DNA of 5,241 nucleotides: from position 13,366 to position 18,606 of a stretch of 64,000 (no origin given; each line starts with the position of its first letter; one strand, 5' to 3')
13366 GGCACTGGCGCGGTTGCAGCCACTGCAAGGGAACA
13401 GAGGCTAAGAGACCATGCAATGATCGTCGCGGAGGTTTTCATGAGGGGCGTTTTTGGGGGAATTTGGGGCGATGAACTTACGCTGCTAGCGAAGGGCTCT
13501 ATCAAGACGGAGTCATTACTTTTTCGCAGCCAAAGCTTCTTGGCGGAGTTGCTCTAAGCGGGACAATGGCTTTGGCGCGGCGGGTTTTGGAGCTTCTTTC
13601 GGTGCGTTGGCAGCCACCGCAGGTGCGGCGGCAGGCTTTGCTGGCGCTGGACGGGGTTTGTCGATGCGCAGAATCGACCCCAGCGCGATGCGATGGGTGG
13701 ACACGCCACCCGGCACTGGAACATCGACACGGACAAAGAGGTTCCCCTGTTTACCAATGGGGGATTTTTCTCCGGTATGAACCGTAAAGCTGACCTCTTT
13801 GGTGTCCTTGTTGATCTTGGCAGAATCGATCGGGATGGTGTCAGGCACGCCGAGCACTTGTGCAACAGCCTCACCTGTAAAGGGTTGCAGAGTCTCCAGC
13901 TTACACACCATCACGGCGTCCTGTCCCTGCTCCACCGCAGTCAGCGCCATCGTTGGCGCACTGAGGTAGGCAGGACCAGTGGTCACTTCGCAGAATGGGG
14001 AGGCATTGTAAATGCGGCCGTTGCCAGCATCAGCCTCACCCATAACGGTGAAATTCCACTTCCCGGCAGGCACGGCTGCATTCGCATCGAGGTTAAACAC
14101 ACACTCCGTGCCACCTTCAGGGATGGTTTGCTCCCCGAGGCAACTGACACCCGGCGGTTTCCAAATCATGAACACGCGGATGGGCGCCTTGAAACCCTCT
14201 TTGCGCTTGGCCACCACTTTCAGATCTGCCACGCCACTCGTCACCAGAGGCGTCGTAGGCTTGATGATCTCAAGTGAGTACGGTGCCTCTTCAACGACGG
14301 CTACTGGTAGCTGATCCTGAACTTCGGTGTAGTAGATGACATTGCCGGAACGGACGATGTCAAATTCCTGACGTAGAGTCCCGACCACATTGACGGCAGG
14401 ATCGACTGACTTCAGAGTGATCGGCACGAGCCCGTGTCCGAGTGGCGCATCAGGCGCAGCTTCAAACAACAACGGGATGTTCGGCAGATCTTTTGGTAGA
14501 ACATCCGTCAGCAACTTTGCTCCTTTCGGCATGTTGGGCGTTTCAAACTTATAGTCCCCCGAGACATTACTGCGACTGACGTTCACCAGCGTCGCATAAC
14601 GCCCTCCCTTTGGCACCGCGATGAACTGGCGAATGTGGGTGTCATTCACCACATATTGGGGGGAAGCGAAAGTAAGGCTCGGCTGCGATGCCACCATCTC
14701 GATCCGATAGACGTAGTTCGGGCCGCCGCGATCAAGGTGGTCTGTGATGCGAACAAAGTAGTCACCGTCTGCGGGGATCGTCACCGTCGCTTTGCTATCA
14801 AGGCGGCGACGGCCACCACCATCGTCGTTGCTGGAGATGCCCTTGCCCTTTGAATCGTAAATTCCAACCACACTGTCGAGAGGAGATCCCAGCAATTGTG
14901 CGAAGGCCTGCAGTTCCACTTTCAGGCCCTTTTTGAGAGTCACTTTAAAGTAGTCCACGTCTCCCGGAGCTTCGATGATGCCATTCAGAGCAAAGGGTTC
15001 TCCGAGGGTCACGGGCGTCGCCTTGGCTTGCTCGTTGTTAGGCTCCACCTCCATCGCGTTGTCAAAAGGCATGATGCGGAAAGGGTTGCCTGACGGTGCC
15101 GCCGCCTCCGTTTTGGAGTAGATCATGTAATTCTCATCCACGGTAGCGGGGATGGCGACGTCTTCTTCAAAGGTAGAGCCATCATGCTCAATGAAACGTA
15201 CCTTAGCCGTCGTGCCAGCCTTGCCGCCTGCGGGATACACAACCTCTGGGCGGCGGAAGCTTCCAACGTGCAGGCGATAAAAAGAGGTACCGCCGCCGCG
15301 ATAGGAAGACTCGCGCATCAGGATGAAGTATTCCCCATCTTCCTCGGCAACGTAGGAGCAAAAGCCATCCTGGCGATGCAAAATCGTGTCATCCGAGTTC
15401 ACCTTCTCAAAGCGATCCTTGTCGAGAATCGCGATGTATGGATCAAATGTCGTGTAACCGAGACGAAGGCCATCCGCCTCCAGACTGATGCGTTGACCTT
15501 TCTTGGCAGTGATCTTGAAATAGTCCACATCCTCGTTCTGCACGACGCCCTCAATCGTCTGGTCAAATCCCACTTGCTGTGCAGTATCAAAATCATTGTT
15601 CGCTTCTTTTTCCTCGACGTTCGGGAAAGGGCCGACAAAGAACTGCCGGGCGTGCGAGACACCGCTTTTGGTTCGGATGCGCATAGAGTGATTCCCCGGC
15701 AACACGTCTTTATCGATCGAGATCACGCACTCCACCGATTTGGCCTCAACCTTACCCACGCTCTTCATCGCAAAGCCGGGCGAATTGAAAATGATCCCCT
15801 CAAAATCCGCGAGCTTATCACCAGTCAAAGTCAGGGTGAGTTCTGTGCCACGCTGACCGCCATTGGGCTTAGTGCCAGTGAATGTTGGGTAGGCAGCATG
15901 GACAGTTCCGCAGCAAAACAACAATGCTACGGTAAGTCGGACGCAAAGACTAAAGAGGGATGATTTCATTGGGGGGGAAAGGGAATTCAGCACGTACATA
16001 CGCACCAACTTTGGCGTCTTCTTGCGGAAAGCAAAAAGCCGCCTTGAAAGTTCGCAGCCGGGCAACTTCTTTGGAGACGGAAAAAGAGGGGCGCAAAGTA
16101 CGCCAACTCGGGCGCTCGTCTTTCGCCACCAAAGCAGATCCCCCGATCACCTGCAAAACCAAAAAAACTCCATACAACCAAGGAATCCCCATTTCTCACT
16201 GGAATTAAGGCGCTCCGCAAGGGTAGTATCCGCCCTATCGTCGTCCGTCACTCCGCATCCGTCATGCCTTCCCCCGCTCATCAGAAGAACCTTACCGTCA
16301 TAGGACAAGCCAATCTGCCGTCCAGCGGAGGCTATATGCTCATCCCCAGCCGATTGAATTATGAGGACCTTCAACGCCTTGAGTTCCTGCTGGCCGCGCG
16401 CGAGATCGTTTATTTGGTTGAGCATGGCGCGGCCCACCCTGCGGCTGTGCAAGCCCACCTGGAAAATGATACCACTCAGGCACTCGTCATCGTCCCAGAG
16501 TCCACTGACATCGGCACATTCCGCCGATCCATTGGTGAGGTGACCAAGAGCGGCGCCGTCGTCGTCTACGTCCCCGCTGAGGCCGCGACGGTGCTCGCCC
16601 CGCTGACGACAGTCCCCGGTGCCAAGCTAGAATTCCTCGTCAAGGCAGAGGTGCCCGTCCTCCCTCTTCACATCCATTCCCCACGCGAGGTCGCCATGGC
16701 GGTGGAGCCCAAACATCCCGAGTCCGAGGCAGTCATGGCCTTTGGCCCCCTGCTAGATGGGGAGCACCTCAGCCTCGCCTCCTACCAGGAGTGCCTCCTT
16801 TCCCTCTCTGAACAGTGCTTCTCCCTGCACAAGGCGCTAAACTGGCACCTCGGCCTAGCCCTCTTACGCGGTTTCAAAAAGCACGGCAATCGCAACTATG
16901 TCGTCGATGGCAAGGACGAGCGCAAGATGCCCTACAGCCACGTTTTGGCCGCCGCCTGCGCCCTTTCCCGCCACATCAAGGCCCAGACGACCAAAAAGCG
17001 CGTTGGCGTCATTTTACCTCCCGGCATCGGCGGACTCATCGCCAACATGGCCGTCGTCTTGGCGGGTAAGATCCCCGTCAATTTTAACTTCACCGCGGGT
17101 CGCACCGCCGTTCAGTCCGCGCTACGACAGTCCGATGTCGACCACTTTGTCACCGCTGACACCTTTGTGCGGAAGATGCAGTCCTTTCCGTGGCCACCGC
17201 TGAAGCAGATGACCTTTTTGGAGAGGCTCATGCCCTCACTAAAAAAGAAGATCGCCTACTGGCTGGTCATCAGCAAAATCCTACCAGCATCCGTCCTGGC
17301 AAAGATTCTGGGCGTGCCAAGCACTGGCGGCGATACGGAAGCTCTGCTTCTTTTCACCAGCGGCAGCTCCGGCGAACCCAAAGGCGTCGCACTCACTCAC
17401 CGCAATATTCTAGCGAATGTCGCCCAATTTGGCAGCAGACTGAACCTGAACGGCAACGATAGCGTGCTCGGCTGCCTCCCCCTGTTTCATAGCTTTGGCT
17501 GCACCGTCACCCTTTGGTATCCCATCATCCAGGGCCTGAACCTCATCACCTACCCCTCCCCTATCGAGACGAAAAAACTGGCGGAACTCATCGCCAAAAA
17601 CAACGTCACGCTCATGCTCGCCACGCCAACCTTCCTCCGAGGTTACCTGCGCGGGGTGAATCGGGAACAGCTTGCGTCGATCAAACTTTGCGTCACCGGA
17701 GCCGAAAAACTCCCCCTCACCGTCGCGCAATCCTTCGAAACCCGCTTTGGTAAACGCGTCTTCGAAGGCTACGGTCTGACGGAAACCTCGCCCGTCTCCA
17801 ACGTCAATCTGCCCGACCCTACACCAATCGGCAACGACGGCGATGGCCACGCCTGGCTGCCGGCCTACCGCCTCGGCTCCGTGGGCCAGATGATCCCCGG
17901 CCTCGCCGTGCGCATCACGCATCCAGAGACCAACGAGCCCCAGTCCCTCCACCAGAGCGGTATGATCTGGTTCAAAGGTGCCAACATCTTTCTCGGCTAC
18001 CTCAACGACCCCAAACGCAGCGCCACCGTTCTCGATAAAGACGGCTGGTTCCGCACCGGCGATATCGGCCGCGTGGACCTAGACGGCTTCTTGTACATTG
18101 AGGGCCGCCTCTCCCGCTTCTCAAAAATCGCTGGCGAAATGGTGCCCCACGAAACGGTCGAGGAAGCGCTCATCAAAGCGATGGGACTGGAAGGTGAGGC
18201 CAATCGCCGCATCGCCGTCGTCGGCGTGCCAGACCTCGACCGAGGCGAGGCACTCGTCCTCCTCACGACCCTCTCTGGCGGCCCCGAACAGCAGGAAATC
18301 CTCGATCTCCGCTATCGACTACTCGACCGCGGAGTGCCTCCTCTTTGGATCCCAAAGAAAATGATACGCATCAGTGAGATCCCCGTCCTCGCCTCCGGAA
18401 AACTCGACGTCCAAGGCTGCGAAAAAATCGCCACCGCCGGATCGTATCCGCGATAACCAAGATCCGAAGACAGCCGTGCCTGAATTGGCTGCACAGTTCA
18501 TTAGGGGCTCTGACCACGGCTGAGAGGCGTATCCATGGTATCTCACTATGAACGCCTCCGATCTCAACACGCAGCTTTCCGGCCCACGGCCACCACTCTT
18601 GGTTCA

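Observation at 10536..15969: PSD1 cytochrome-c/DUF1549/DUF1553 giant paired with a double-PPC-domain secreted protein instead of the canonical DUF1501 partner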

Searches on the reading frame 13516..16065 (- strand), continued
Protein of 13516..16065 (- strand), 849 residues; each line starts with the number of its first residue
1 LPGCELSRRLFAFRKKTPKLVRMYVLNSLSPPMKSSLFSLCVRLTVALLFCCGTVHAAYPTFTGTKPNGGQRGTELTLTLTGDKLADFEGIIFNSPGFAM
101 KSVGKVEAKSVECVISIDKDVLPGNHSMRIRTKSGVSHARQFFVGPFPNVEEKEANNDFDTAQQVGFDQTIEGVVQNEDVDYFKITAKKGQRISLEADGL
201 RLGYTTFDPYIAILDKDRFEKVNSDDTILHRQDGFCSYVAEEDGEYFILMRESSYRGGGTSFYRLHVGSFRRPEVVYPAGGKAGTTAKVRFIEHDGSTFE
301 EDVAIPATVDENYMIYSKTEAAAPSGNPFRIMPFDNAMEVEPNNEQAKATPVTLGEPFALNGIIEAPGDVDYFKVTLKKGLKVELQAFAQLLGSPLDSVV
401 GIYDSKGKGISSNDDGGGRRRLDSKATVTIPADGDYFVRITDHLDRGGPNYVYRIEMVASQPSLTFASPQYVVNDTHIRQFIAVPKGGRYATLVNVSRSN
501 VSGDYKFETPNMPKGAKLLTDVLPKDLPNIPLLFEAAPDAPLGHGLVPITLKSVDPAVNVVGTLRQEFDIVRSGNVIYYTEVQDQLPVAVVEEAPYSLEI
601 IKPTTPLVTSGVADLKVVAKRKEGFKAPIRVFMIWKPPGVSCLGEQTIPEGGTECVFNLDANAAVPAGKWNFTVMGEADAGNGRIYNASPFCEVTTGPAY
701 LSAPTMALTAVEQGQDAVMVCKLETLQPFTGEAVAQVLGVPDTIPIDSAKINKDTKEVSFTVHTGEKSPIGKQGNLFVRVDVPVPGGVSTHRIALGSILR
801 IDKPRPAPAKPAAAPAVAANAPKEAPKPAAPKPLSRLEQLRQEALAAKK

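Call 22: search_protein_families(library=pfam, proteins=[L082:8627-9958:+, L082:15232-18600:+, L082:18652-20025:+, L004:8520-9854:+, L004:15790-19341:+, L074:7467-9662:+, L074:15434-18862:+, L067:7078-8391:+], max_evalue=0.001)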
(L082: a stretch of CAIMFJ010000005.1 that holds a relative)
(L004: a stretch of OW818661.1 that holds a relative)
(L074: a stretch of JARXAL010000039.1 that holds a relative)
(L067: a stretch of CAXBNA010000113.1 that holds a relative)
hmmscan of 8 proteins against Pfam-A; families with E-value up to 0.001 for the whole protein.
L082:8627-9958:+ (443 aa): 1 family
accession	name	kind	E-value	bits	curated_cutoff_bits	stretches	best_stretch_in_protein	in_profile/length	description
PF07394.17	DUF1501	-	4.1e-109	365.7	27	1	57-440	1-388/390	Protein of unknown function (DUF1501)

L082:15232-18600:+ (1122 aa): 39 families (the best 25 are shown)
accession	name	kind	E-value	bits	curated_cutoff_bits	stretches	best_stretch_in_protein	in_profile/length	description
PF25173.1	Beta-prop_WDR3_1st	-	9.8e-44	149.7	154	2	236-413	6-184/184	WDR3 first beta-propeller domain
PF23414.1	Beta-prop_EML_2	-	3.2e-41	141.9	90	3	239-379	20-160/266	Echinoderm microtubule-associated protein second beta-propeller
PF25174.1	Beta-prop_THOC3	-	1.4e-34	119.8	305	2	174-342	90-254/272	THOC3 beta-propeller domain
PF25171.1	Beta-prop_WDR36-Utp21_1st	-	6.9e-32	111.3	80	3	275-411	124-263/266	WDR36/Utp21 first beta-propeller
PF24807.1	WD40_CDC20-Fz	-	4.9e-31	108.6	200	2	185-380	21-217/292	CDC20/Fizzy WD40 domain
PF24814.1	WD40_Prp19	-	8.9e-28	97.6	320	1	262-429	9-180/281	Prp19 WD40 domain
PF24817.1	WD40_WDHD1_1st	-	2.1e-27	96.5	109.9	2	343-448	86-187/291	WDHD1 first WD40 domain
PF00400.38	WD40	-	2.7e-27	94.5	27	3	291-328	1-38/39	WD domain, G-beta repeat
PF25175.1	Beta-prop_WDR5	-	4e-21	76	250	1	295-465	4-174/296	WDR5 beta-propeller domain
PF24796.1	WDR55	-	1.9e-18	67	200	1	260-458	8-210/296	WDR55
PF24105.1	Beta-prop_CAF1B_HIR1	-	4.1e-18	65.9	80.5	1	288-422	57-210/383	CAF1B/HIR1 beta-propeller domain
PF12894.13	ANAPC4_WD40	-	6.8e-18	65.1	22.9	2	341-386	36-81/91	Anaphase-promoting complex subunit 4 WD40 domain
PF25172.1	Beta-prop_WDR3_2nd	-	8.4e-18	65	140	1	262-372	178-288/293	WDR3 second beta-propeller domain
PF25047.1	Beta-prop_TEP1_2nd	-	8.7e-18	64.8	89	1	294-438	83-227/255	TEP-1 second beta-propeller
PF23393.2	Beta-prop_WDR90_POC16_2nd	-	1.7e-17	64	60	3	270-365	5-100/291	WDR90/POC16, second beta-propeller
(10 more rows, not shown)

L082:18652-20025:+ (457 aa): 2 families
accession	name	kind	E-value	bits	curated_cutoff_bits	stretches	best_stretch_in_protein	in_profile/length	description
PF00884.28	Sulfatase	-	1.3e-50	172.9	25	1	24-347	1-301/301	Sulfatase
PF16347.10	SGSH_C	-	7.9e-06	26.5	29.3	1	303-438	8-152/154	N-sulphoglucosamine sulphohydrolase, C-terminal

L004:8520-9854:+ (444 aa): 1 family
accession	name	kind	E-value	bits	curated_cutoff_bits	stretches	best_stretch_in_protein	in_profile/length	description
PF07394.17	DUF1501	-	1.8e-110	370.2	27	1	58-441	1-388/390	Protein of unknown function (DUF1501)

L004:15790-19341:+ (1183 aa): 42 families (the best 25 are shown)
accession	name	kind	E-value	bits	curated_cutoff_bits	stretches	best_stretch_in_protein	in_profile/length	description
PF25174.1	Beta-prop_THOC3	-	6.8e-42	143.8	305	2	235-397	73-233/272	THOC3 beta-propeller domain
PF23414.1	Beta-prop_EML_2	-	6.9e-36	124.4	90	3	232-373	21-162/266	Echinoderm microtubule-associated protein second beta-propeller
PF25173.1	Beta-prop_WDR3_1st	-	8.3e-36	123.8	154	2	230-405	8-184/184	WDR3 first beta-propeller domain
PF24807.1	WD40_CDC20-Fz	-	4.1e-29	102.2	200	2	177-343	21-185/292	CDC20/Fizzy WD40 domain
PF24814.1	WD40_Prp19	-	5.1e-29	101.6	320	2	254-411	9-170/281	Prp19 WD40 domain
PF24817.1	WD40_WDHD1_1st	-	1.3e-27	97.2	109.9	2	333-438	84-187/291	WDHD1 first WD40 domain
PF00400.38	WD40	-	1.9e-27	95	27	3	367-404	1-39/39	WD domain, G-beta repeat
PF25175.1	Beta-prop_WDR5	-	2.1e-25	90.1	250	1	288-461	5-181/296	WDR5 beta-propeller domain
PF25171.1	Beta-prop_WDR36-Utp21_1st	-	4.8e-22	79.1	80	2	266-403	123-263/266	WDR36/Utp21 first beta-propeller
PF25172.1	Beta-prop_WDR3_2nd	-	6.5e-20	72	140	2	254-366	178-290/293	WDR3 second beta-propeller domain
PF24796.1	WDR55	-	3.3e-19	69.5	200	1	294-472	8-192/296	WDR55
PF25047.1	Beta-prop_TEP1_2nd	-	3.8e-19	69.3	89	1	285-431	82-230/255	TEP-1 second beta-propeller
PF24105.1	Beta-prop_CAF1B_HIR1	-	7.7e-19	68.3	80.5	1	290-422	67-218/383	CAF1B/HIR1 beta-propeller domain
PF25391.1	WD40_Gbeta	-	7.7e-18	65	150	2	258-408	62-216/340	G protein beta WD-40 repeat protein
PF23409.1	Beta-prop_EML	-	3.1e-16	60.1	88.2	1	209-365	67-228/267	Echinoderm microtubule-associated protein first beta-propeller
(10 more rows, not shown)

L074:7467-9662:+ (731 aa): 3 families
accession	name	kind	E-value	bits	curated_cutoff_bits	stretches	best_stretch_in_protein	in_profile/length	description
PF13614.12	AAA_31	-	3.5e-10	40.5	27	1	536-645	14-130/177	AAA domain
PF01656.29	CbiA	-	2.2e-07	31.3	25.4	1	534-700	9-88/125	CobQ/CobB/MinD/ParA nucleotide binding domain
PF10609.15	ParA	-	0.00052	20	27.1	0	526-696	6-176/246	NUBPL iron-transfer P-loop NTPase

L074:15434-18862:+ (1142 aa): 39 families (the best 25 are shown)
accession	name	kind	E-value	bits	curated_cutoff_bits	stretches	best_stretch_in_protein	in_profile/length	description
PF25173.1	Beta-prop_WDR3_1st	-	2e-33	116.1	154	2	231-404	10-184/184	WDR3 first beta-propeller domain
PF25174.1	Beta-prop_THOC3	-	3.8e-33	115.1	305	1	234-408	73-247/272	THOC3 beta-propeller domain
PF00400.38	WD40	-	4.5e-28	96.9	27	3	366-403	1-39/39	WD domain, G-beta repeat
PF24817.1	WD40_WDHD1_1st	-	9.1e-27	94.4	109.9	2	335-437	87-187/291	WDHD1 first WD40 domain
PF24807.1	WD40_CDC20-Fz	-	2.9e-26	92.9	200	2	177-342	22-185/292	CDC20/Fizzy WD40 domain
PF24814.1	WD40_Prp19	-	1.7e-25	90.1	320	1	253-408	9-168/281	Prp19 WD40 domain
PF23414.1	Beta-prop_EML_2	-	1.7e-22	80.5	90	1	231-371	21-161/266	Echinoderm microtubule-associated protein second beta-propeller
PF25175.1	Beta-prop_WDR5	-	3e-21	76.4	250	1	288-444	6-164/296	WDR5 beta-propeller domain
PF25172.1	Beta-prop_WDR3_2nd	-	8e-21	75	140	2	253-365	178-290/293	WDR3 second beta-propeller domain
PF24796.1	WDR55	-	3.3e-17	62.9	200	1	294-445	9-166/296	WDR55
PF24105.1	Beta-prop_CAF1B_HIR1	-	3.7e-16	59.5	80.5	1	288-415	66-212/383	CAF1B/HIR1 beta-propeller domain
PF25047.1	Beta-prop_TEP1_2nd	-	3.8e-16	59.4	89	1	284-429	82-229/255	TEP-1 second beta-propeller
PF25171.1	Beta-prop_WDR36-Utp21_1st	-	3.7e-15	56.5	80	1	265-402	123-263/266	WDR36/Utp21 first beta-propeller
PF23409.1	Beta-prop_EML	-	1.7e-14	54.4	88.2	2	208-350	67-214/267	Echinoderm microtubule-associated protein first beta-propeller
PF07635.16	PSCyt1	-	2.1e-14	54.3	22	1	39-96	1-59/59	Planctomycete cytochrome C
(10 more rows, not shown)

L067:7078-8391:+ (437 aa): 0 families

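Call 29: search_solved_structures(query=A1, max_evalue=1)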
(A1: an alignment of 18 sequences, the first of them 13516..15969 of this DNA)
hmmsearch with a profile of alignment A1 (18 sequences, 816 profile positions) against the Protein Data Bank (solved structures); distinct sequences matched with E-value up to 1: 1.
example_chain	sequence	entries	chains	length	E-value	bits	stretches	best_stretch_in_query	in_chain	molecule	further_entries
3jqw_A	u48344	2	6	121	0.59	11.1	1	302-403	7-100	ColH protein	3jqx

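Call 37: list_cluster_members(proteins=[P0121, window:13516-15969:-, window:9254-10492:-])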
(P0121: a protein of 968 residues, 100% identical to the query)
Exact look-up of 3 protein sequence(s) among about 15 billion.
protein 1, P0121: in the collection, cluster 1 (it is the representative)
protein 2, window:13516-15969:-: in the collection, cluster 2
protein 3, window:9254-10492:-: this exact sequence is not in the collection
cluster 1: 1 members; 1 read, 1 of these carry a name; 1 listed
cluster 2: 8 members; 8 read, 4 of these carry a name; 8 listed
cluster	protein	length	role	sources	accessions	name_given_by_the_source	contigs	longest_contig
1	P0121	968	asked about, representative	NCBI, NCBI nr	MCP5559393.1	MAG: DUF1553 domain-containing protein [Verrucomicrobiaceae bacterium] | DUF1553 domain-containing protein [Verrucomicrobiaceae bacterium]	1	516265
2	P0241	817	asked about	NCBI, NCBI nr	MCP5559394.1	MAG: PPC domain-containing protein [Verrucomicrobiaceae bacterium] | PPC domain-containing protein [Verrucomicrobiaceae bacterium]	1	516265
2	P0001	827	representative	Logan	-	-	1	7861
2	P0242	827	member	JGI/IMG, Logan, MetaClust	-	\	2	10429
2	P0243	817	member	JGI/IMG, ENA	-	hypothetical protein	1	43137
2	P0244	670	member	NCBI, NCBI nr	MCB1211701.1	MAG: PPC domain-containing protein, partial [Verrucomicrobiales bacterium] | PPC domain-containing protein [Verrucomicrobiales bacterium]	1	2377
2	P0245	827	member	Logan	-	-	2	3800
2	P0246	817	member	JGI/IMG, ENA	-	-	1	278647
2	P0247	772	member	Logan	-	-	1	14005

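Call 59: predict_structure(alignment_id=A2)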
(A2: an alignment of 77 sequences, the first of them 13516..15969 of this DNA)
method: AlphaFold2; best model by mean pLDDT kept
length: 817 residues; sequences in the alignment: 77
mean_pLDDT: 79.1   pTM: 0.66
mean pLDDT of the five models: 79.1, 78.3, 76.4, 76.0, 75.2
residues with pLDDT >= 90: 249; 70-90: 375; 50-70: 129; < 50: 64
segments of 3 or more residues with pLDDT < 50: 16-25, 168-173, 195-199, 360-364, 384-390, 540-546, 781-793
pLDDT, mean of each block of 10 residues (from residue 1): 58 51 53 85 93 87 86 94 90 80 76 81 80 90 78 94 71 66 91 57 86 91 60 85 78 85 82 75 73 69 74 86 73 81 83 66 64 85 46 76 87 66 71 73 58 93 84 90 92 90 93 85 85 68 50 82 95 94 96 92 93 94 96 93 83 90 94 80 85 88 87 88 89 66 84 91 85 60 39 46 70 58
secondary structure, 60 per line:
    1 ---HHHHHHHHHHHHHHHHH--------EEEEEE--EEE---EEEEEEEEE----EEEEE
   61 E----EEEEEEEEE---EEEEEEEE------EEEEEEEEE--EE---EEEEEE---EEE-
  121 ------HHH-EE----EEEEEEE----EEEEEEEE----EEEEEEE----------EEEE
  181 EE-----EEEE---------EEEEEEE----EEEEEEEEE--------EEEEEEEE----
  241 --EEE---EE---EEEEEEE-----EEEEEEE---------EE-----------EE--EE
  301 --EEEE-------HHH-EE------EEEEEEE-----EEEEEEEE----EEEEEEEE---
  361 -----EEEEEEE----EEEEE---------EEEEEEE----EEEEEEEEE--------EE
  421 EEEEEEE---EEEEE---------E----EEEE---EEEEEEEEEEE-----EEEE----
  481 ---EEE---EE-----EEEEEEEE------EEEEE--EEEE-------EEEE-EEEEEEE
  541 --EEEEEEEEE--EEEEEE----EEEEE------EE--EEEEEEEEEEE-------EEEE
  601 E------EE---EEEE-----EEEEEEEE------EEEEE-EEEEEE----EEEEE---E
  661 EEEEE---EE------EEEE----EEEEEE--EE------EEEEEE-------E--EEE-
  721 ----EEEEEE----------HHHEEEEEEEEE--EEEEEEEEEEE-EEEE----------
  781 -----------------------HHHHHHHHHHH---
elements in order (helices of 4 or more, strands of 3 or more residues): H4-20 E29-34 E37-39 E43-51 E56-61 E66-74 E78-85 E92-100 E108-113 E117-119 E137-143 E148-155 E160-166 E177-182 E188-191 E201-207 E212-220 E229-236 E243-245 E254-260 E266-272 E303-306 E326-332 E338-345 E350-357 E366-372 E377-381 E391-397 E402-410 E419-427 E431-435 E450-453 E457-467 E473-476 E484-486 E497-504 E511-515 E518-521 E529-532 E534-540 E543-551 E554-559 E564-568 E579-589 E597-601 E613-616 E622-629 E636-640 E642-647 E652-656 E660-665 E677-680 E685-690 E701-706 E717-719 E725-730 E744-752 E755-765 E767-770 H804-814

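Call 64: search_protein_families(library=ncbifam, proteins=[window:13516-15969:-], max_evalue=0.001)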
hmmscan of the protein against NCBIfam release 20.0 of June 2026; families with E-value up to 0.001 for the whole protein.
window:13516-15969:- (817 aa): 1 family
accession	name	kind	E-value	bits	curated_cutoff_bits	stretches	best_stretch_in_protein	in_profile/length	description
NF038127.1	FDP_fam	subfamily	5.8e-08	33.3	29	1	326-410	6-107/150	DVUA0089 family protein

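Call 85: search_protein_representatives(protein=window:13516-15969:-)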
Query: 817 residues. Proteins with E-value up to 0.001 (for the whole library): 9743; up to 1e-10: 5521; up to 1e-30: 1208. The best 150 are listed.
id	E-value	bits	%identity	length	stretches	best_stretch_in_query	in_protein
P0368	0.0e+00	1207.5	66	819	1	16-817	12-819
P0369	3.0e-213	726.9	45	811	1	12-813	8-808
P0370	9.5e-206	702.1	45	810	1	6-811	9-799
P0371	3.7e-200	683.6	43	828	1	5-813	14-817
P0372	3.7e-190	650.5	43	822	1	8-815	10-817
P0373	4.6e-190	650.2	42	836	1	11-813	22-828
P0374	1.1e-184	632.4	42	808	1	12-794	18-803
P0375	2.8e-177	607.9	42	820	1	16-814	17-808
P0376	1.0e-174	599.4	39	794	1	13-800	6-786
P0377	1.4e-174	599.0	40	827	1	14-810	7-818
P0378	1.3e-173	595.8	41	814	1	13-800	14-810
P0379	3.4e-173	594.4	40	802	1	27-780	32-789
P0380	7.2e-171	586.7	41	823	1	13-812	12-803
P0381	6.2e-169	580.3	39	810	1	27-811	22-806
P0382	9.8e-169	579.7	41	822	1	17-811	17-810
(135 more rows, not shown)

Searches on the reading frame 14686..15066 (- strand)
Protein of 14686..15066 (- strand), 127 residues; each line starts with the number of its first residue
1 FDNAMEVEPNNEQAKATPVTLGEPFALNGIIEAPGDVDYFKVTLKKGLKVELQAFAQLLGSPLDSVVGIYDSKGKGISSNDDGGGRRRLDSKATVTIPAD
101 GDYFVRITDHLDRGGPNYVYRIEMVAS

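Call 76: search_solved_structures(query=window:14686-15066:-, max_evalue=10, show_alignments=3)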
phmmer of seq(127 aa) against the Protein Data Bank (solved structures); distinct sequences matched with E-value up to 10: 0.

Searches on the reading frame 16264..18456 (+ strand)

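Call 5: search_protein_families(library=pfam, proteins=[window:16264-18456:+], max_evalue=0.01)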
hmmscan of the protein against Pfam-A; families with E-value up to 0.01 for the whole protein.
window:16264-18456:+ (730 aa): 2 families
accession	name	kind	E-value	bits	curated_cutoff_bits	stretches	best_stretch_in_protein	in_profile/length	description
PF00501.34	AMP-binding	-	3.1e-62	211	29.9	1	205-580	6-384/384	AMP-binding enzyme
PF13193.12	AMP-binding_C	-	5.7e-05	24.4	24.5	1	649-713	14-76/76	AMP-binding enzyme C-terminal domain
